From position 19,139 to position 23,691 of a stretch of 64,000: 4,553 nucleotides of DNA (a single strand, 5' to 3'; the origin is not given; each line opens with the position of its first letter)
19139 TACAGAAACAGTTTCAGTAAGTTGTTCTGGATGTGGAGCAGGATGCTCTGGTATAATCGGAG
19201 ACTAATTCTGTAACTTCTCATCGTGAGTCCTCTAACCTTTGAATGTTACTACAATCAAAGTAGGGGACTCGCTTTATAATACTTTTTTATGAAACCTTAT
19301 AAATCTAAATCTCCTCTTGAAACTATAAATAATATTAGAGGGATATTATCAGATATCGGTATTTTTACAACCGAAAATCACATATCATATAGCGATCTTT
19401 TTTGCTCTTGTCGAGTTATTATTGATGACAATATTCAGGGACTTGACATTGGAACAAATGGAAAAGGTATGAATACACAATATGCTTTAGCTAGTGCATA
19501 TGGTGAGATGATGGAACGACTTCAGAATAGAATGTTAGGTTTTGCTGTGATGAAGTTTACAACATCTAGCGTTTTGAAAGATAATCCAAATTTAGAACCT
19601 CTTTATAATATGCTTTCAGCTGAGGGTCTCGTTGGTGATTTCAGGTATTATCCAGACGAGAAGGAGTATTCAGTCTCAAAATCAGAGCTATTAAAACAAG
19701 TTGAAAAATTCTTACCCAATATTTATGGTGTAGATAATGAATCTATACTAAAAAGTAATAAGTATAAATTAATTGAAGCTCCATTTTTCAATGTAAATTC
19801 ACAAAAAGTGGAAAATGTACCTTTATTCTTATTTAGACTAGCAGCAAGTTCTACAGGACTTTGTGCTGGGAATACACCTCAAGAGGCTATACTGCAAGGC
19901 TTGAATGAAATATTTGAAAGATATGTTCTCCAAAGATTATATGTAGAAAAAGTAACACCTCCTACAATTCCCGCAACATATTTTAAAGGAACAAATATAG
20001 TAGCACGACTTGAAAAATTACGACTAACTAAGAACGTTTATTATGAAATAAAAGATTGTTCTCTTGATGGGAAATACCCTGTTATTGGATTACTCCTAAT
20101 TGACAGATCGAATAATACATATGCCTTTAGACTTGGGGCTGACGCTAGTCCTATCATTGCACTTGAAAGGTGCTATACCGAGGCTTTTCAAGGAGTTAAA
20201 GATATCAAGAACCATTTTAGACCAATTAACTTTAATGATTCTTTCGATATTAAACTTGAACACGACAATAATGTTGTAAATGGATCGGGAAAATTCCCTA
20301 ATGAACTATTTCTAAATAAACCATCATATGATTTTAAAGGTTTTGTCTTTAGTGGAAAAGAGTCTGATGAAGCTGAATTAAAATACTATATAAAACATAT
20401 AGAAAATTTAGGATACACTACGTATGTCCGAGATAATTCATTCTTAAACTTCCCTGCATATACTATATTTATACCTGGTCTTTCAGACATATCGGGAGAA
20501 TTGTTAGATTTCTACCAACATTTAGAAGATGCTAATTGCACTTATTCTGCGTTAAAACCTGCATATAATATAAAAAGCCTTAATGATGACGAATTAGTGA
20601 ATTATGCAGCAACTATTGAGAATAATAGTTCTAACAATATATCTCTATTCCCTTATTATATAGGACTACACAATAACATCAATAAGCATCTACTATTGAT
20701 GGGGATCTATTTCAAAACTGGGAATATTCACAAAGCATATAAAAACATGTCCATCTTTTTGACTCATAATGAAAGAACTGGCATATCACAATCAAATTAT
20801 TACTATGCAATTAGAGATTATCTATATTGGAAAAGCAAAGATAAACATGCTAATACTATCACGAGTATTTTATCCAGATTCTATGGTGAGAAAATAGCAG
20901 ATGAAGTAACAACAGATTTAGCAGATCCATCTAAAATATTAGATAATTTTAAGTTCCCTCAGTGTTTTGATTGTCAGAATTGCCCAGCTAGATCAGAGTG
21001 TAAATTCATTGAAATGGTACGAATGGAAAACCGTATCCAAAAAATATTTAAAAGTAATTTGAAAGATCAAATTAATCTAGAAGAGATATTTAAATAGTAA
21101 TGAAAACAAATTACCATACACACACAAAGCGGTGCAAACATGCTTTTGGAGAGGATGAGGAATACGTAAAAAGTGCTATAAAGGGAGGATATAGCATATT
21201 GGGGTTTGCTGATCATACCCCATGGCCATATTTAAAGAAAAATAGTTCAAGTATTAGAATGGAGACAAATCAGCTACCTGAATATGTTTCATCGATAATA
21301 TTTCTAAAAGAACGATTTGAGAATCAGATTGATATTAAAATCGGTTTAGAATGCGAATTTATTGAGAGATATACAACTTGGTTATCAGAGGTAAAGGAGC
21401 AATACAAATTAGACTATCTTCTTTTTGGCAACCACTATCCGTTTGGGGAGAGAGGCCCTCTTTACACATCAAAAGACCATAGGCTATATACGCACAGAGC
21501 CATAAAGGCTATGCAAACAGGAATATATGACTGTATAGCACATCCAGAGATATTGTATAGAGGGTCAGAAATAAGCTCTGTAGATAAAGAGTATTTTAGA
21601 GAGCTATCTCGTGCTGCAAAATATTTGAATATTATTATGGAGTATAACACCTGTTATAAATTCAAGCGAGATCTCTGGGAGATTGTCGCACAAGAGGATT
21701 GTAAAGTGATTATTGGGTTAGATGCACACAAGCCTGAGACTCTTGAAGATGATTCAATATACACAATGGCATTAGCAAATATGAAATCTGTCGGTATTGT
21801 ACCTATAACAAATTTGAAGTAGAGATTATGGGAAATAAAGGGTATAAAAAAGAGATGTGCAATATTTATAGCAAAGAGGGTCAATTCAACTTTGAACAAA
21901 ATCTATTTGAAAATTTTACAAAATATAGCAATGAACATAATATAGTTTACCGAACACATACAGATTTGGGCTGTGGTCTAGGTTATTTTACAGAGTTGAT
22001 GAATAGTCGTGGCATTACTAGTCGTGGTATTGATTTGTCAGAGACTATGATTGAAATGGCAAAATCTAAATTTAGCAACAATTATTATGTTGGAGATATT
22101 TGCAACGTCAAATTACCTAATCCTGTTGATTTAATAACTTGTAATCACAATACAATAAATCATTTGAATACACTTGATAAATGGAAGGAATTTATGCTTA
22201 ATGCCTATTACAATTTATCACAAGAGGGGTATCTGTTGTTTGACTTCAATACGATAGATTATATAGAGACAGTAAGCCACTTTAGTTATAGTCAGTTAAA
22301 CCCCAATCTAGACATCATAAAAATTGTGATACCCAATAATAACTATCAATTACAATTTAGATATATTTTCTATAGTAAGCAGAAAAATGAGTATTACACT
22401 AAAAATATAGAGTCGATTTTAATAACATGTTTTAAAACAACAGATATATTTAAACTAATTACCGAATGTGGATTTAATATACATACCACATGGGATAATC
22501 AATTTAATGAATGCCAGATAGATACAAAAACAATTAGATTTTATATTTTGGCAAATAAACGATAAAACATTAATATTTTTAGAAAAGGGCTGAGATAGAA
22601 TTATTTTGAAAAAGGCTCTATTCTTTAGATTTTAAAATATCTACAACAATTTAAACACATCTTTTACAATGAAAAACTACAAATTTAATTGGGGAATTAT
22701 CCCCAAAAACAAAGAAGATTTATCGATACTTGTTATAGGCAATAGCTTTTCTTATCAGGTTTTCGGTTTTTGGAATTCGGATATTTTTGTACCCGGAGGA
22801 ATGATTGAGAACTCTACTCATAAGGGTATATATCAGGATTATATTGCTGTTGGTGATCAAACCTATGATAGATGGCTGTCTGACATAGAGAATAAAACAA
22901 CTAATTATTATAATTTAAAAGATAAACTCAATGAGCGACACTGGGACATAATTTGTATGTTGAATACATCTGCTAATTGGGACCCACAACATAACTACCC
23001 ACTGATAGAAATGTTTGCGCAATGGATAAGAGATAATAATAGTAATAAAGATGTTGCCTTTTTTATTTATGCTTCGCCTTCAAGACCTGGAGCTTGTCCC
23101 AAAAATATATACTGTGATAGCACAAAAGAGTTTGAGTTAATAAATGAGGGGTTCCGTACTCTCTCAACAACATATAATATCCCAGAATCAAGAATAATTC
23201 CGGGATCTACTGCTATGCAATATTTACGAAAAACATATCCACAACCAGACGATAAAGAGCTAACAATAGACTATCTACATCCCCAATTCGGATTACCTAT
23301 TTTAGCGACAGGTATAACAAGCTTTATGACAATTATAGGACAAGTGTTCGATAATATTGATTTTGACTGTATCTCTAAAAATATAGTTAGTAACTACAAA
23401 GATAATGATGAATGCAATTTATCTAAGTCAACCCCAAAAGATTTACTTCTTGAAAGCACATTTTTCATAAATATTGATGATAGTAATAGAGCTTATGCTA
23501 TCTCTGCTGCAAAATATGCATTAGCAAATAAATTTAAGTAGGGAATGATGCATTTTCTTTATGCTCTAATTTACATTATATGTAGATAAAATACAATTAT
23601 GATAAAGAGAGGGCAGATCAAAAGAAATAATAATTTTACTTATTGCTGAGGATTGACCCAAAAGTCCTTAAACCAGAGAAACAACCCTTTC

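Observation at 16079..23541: Candidate phase-variable RiPP system: tyrosine recombinase, invertible promoter and a radical SAM/YcaO operon with three precursors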

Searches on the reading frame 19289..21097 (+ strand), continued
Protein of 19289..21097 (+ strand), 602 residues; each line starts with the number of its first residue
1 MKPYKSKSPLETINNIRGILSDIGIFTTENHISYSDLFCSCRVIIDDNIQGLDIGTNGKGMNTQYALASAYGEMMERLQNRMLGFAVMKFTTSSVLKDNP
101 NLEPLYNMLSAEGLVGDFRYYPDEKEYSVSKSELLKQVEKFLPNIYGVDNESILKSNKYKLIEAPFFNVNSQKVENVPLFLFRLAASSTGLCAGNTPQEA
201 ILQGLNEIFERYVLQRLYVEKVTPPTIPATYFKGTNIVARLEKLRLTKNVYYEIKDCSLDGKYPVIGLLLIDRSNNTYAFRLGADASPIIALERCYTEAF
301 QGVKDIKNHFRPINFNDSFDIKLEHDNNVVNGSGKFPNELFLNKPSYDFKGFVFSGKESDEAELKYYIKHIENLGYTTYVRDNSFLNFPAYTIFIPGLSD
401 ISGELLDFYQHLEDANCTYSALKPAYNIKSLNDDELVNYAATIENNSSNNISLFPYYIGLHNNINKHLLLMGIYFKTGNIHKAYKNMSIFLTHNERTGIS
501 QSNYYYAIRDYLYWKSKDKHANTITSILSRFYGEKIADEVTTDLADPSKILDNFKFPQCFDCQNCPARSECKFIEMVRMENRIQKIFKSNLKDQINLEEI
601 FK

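Call 79: search_protein_families(library=pfam, proteins=[L055:4159-5301:+, L055:5302-6672:+, L055:6650-8011:+, L057:2060-2665:+, L057:3486-4166:+, L057:4163-4804:+, L057:4816-6117:+, L057:6130-6843:+, L057:6869-7423:+, L057:9753-10637:+], max_evalue=0.001)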
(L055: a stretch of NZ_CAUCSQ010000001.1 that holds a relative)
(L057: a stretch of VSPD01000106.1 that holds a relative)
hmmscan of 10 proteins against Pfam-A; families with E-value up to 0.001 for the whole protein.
L055:4159-5301:+ (380 aa): 1 family
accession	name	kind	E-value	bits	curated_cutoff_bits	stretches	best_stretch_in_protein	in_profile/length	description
PF04055.27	Radical_SAM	-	1.2e-13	52.1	29.5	1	13-178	3-165/166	Radical SAM superfamily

L055:5302-6672:+ (456 aa): 2 families
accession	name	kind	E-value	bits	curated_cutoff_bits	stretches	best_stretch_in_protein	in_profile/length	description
PF02310.24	B12-binding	-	2.3e-14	53.7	32.1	1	32-150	16-120/121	B12 binding domain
PF04055.27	Radical_SAM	-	9.9e-14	52.3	29.5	1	213-373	1-165/166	Radical SAM superfamily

L055:6650-8011:+ (453 aa): 2 families
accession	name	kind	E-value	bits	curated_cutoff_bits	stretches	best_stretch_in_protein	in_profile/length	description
PF04055.27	Radical_SAM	-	3.5e-13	50.5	29.5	1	106-273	2-165/166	Radical SAM superfamily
PF13353.11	Fer4_12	-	0.00014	22.6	22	1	105-222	9-119/137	4Fe-4S single cluster domain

L057:2060-2665:+ (201 aa): 3 families
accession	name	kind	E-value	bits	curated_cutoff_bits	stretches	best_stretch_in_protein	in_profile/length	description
PF02357.24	NusG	-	6.2e-13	49.5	22.2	1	27-120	2-92/93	Transcription termination factor nusG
PF00467.35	KOW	-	3.1e-05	24.1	22.3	1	141-170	2-31/32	KOW motif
PF23290.1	KOW5_SPT5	-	0.00061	19.7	27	0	140-167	2-29/46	Transcription elongation factor SPT5, fifth KOW domain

L057:3486-4166:+ (226 aa): 1 family
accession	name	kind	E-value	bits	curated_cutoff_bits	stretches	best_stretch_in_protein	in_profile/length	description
PF14464.11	Prok-JAB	-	3.4e-10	40.3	25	1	10-106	2-89/114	Prokaryotic homologs of the JAB domain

L057:4163-4804:+ (213 aa): 0 families

L057:4816-6117:+ (433 aa): 1 family
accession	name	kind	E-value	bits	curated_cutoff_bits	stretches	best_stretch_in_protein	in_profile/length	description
PF00899.27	ThiF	-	5e-22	78.7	28.1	1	174-325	18-165/238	ThiF family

L057:6130-6843:+ (237 aa): 1 family
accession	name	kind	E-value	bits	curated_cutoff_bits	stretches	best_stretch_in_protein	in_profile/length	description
PF08239.17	SH3_3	-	3e-13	50.2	27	1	184-233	2-53/54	Bacterial SH3 domain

L057:6869-7423:+ (184 aa): 2 families
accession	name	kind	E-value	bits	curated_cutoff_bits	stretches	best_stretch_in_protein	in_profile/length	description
PF04055.27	Radical_SAM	-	4.4e-11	43.7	29.5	1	4-82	2-87/166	Radical SAM superfamily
PF13353.11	Fer4_12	-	2.8e-06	28.1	22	1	6-73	12-82/137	4Fe-4S single cluster domain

L057:9753-10637:+ (294 aa): 7 families
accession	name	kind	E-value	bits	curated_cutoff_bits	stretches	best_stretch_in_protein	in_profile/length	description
PF13649.12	Methyltransf_25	-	1.6e-12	48.4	27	1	47-134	2-97/97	Methyltransferase domain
PF08241.18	Methyltransf_11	-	2.2e-12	47.9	21.2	1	48-138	2-95/95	Methyltransferase domain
PF13847.12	Methyltransf_31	-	1.7e-11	44.5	27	1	46-172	7-129/145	Methyltransferase domain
PF08242.18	Methyltransf_12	-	2e-09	38.5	30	1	47-135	1-97/98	Methyltransferase domain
PF13489.12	Methyltransf_23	-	1.6e-07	31.6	27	1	28-202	7-163/164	Methyltransferase domain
PF05175.20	MTS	-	8.9e-05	22.6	23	1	34-139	23-139/170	Methyltransferase small domain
PF00398.26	RrnaAD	-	0.00099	18.7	24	0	27-87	15-73/263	Ribosomal RNA adenine dimethylase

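Call 83: predict_structure(alignment_id=A1)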
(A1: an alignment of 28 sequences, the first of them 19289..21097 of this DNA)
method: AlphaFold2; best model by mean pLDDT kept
length: 602 residues; sequences in the alignment: 28
mean_pLDDT: 92.2   pTM: 0.89
mean pLDDT of the five models: 92.2, 91.2, 90.9, 90.8, 90.4
residues with pLDDT >= 90: 458; 70-90: 130; 50-70: 14; < 50: 0
segments of 3 or more residues with pLDDT < 50: none
pLDDT, mean of each block of 10 residues (from residue 1): 77 96 93 78 86 87 91 95 87 90 91 93 96 97 95 95 97 97 94 96 97 97 96 92 91 97 97 92 95 91 63 87 92 90 95 89 95 98 97 98 96 91 88 93 88 90 93 96 97 90 95 96 96 96 92 84 84 92 95 97 89
secondary structure, 60 per line:
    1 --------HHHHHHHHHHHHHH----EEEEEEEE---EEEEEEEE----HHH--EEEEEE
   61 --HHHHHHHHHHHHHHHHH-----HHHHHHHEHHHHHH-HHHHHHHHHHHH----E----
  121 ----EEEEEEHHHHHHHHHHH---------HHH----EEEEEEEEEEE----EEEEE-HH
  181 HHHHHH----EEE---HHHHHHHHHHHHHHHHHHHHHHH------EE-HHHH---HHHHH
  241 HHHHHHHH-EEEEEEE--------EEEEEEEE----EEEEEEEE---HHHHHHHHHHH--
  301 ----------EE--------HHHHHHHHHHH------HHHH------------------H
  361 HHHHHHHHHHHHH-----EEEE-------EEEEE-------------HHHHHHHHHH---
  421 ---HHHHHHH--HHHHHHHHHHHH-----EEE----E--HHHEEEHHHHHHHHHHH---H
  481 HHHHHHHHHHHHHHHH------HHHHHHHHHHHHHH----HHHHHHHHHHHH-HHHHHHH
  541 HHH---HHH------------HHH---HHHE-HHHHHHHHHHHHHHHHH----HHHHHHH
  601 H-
elements in order: H9-22 E27-34 E38-45 E55-60 H63-79 H85-91 H93-98 H100-111 E125-130 H131-141 E158-168 E173-177 H179-186 E191-193 H197-219 H229-232 H236-248 E250-256 E265-272 E277-284 H288-298 H321-331 H338-341 H360-373 E379-382 E390-394 H408-417 H424-430 H433-444 E450-452 E463-465 H466-476 H480-496 H503-516 H521-532 H534-543 H573-589 H594-601

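Call 85: fold_search(model_id=the predicted structure, library=pdb)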
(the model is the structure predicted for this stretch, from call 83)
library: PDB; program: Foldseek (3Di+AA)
matches with E <= 10: 140; with E <= 0.001: 40
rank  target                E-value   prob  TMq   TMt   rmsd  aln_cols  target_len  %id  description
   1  4q86_A                4.6e-27  1.00  0.74  0.76   5.2       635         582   22  YcaO with AMP Bound (released 2014-08-13)
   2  4q86_B                6.7e-27  1.00  0.75  0.77   4.9       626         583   22  YcaO with AMP Bound (released 2014-08-13)
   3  4q86_G                7.0e-27  1.00  0.74  0.77   4.8       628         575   22  YcaO with AMP Bound (released 2014-08-13)
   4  4q86_E                8.3e-27  1.00  0.74  0.76   5.3       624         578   21  YcaO with AMP Bound (released 2014-08-13)
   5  4q86_F                1.3e-26  1.00  0.74  0.77   5.0       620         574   21  YcaO with AMP Bound (released 2014-08-13)
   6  4q86_C                1.9e-26  1.00  0.73  0.77   5.0       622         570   21  YcaO with AMP Bound (released 2014-08-13)
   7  4q85_B                2.7e-26  1.00  0.72  0.75   5.6       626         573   20  YcaO with Non-hydrolyzable ATP (AMPCPP) Bound (released 2014-08-13)
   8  4q85_D                4.7e-26  1.00  0.74  0.77   5.1       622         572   20  YcaO with Non-hydrolyzable ATP (AMPCPP) Bound (released 2014-08-13)
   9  4q85_E                5.1e-26  1.00  0.73  0.77   5.0       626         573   21  YcaO with Non-hydrolyzable ATP (AMPCPP) Bound (released 2014-08-13)
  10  4q85_H                5.1e-26  1.00  0.72  0.75   5.6       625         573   20  YcaO with Non-hydrolyzable ATP (AMPCPP) Bound (released 2014-08-13)
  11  4q84_B                2.5e-25  1.00  0.72  0.75   4.9       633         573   21  Apo YcaO (released 2014-08-13)
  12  4q85_C                2.7e-25  1.00  0.72  0.76   5.1       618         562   20  YcaO with Non-hydrolyzable ATP (AMPCPP) Bound (released 2014-08-13)
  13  4q85_A                5.8e-25  1.00  0.71  0.76   5.0       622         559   20  YcaO with Non-hydrolyzable ATP (AMPCPP) Bound (released 2014-08-13)
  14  4q85_F                8.4e-25  1.00  0.71  0.74   5.6       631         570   20  YcaO with Non-hydrolyzable ATP (AMPCPP) Bound (released 2014-08-13)
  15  4q84_A                9.6e-25  1.00  0.72  0.76   5.0       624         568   21  Apo YcaO (released 2014-08-13)
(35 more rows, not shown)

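Call 86: search_protein_families(library=padloc, proteins=[window:19289-21097:+], max_evalue=0.001)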
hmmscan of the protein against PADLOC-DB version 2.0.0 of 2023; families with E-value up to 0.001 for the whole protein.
window:19289-21097:+ (602 aa): 0 families

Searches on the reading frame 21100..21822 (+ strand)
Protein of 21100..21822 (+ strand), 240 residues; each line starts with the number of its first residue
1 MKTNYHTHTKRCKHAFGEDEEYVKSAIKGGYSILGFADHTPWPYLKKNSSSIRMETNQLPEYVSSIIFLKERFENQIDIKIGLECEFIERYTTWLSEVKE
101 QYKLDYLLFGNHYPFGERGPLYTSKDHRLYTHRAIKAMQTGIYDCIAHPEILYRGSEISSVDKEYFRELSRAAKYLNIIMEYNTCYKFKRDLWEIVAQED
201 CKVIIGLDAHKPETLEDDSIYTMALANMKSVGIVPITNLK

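Call 6: search_protein_families(library=pfam, proteins=[window:21100-21822:+], max_evalue=0.01)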
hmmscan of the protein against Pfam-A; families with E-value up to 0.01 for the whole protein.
window:21100-21822:+ (240 aa): 1 family
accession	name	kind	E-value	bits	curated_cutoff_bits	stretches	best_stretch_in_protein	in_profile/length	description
PF02811.25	PHP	-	1.5e-13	51.8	26.4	1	5-184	2-163/164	PHP domain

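Call 7: search_protein_families(library=ncbifam, proteins=[window:21100-21822:+], max_evalue=0.01)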
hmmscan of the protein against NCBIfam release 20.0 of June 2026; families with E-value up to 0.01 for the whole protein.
window:21100-21822:+ (240 aa): 5 families
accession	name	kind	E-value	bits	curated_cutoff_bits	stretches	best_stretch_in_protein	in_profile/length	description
NF005596.0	PRK07328.1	subfamily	6.2e-31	107.8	202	1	3-233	4-252/269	histidinol-phosphatase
TIGR01856.1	hisJ_fam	subfamily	1.6e-21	77.2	90.2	1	4-113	2-112/252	histidinol-phosphatase HisJ family protein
NF005996.1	PRK08123.1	equivalog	2.7e-17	62.9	133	1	6-102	4-104/262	histidinol-phosphatase HisJ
NF006702.0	PRK09248.1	domain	7.7e-09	35.4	264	1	3-215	5-200/246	PHP domain-containing protein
NF005235.0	PRK06740.1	equivalog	6.6e-05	22.5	442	1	54-213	116-297/335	histidinol phosphate phosphatase domain-containing protein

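Call 70: search_solved_structures(query=window:21100-21822:+, max_evalue=0.01)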
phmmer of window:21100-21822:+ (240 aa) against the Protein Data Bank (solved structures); distinct sequences matched with E-value up to 0.01: 3.
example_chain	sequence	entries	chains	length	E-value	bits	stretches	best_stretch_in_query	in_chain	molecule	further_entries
2yxo_A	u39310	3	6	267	3e-12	49.7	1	4-185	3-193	Histidinol phosphatase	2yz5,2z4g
3dcp_A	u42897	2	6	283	9.4e-05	25.2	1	1-102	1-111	Histidinol-phosphatase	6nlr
4gc3_A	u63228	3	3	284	0.0076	18.9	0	2-112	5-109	L-HISTIDINOL PHOSPHATE PHOSPHATASE | Histidinol-phosphatase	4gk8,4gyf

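Call 86: search_protein_families(library=padloc, proteins=[window:21100-21822:+], max_evalue=0.001)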
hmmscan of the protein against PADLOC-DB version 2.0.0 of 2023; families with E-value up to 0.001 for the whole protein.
window:21100-21822:+ (240 aa): 0 families

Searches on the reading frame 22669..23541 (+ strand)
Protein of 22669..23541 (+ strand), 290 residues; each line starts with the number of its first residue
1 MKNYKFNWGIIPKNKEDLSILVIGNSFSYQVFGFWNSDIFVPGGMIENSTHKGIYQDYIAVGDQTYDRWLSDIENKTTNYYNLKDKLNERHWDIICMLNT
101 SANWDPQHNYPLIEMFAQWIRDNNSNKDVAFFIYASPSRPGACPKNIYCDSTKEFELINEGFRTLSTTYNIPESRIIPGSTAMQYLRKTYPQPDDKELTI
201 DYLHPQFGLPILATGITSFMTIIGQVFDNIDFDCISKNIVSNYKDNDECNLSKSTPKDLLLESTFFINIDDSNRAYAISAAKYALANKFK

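Call 6: search_protein_families(library=pfam, proteins=[window:22669-23541:+], max_evalue=0.01)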
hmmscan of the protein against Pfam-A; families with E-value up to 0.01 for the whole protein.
window:22669-23541:+ (290 aa): 1 family
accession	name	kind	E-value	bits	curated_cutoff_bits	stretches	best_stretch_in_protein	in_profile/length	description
PF16227.11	DUF4886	-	1.7e-08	34.3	26.7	1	65-233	56-223/242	Domain of unknown function (DUF4886)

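Call 7: search_protein_families(library=ncbifam, proteins=[window:22669-23541:+], max_evalue=0.01)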
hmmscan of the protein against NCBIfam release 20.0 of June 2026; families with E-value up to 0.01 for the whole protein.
window:22669-23541:+ (290 aa): 0 families

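Call 86: search_protein_families(library=padloc, proteins=[window:22669-23541:+], max_evalue=0.001)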
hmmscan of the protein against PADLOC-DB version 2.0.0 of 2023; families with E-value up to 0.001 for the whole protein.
window:22669-23541:+ (290 aa): 0 families
